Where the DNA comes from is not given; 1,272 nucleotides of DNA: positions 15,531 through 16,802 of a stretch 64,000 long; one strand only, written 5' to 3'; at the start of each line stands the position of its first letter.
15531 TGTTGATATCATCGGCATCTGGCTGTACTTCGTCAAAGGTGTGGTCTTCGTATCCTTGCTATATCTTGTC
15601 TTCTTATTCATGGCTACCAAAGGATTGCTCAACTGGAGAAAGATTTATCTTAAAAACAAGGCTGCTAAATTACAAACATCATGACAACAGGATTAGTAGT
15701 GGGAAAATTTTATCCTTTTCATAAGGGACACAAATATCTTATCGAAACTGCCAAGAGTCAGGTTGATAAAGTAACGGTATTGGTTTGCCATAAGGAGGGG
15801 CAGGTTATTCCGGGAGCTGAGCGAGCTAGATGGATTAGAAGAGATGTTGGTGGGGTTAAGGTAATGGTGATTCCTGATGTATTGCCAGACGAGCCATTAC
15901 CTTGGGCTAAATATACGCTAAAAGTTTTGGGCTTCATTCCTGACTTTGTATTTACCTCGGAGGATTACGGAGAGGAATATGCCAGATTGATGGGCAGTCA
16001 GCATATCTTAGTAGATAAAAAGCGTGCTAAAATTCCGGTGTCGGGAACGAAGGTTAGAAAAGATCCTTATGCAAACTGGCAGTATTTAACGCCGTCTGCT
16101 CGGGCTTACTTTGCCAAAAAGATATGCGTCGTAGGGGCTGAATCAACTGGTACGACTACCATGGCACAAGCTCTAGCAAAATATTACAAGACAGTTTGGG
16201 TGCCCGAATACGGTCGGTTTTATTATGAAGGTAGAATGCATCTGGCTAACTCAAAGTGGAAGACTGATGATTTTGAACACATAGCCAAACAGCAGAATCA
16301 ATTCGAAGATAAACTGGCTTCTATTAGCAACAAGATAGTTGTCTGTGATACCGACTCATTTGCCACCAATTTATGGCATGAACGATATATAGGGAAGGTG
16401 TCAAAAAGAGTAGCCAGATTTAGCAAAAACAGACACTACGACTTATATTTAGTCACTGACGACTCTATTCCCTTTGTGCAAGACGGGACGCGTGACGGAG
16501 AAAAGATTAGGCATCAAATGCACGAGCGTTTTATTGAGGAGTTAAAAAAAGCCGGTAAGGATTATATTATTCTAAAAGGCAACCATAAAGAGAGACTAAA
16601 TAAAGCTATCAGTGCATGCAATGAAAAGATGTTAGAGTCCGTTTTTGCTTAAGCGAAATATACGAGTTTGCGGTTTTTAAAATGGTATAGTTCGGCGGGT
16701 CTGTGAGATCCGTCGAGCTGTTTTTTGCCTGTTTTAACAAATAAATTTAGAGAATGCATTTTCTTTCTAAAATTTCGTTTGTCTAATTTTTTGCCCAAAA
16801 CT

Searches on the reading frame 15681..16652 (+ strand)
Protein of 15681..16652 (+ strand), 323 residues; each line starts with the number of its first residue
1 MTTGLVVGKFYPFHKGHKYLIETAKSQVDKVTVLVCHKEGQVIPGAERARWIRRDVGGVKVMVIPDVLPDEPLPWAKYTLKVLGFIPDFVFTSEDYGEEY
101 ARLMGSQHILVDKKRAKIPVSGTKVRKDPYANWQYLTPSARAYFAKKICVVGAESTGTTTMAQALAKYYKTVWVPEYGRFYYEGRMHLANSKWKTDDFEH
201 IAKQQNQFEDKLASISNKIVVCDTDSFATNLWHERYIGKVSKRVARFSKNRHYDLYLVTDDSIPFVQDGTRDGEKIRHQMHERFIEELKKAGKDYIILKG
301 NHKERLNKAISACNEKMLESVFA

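Call 37: search_protein_families(library=pfam, proteins=[window:15681-16652:+], max_evalue=0.0001)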
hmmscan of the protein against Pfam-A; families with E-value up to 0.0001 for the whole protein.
window:15681-16652:+ (323 aa): 3 families
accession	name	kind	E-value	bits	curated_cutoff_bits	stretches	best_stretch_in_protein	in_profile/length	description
PF13521.12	AAA_28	-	6.8e-34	117.9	27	1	147-305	1-164/164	AAA domain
PF01467.32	CTP_transf_like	-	1.2e-06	29.2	21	1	5-70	1-72/133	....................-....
PF08218.17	Citrate_ly_lig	-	3.6e-06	27.2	20.9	1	7-59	5-57/182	Citrate lyase ligase C-terminal domain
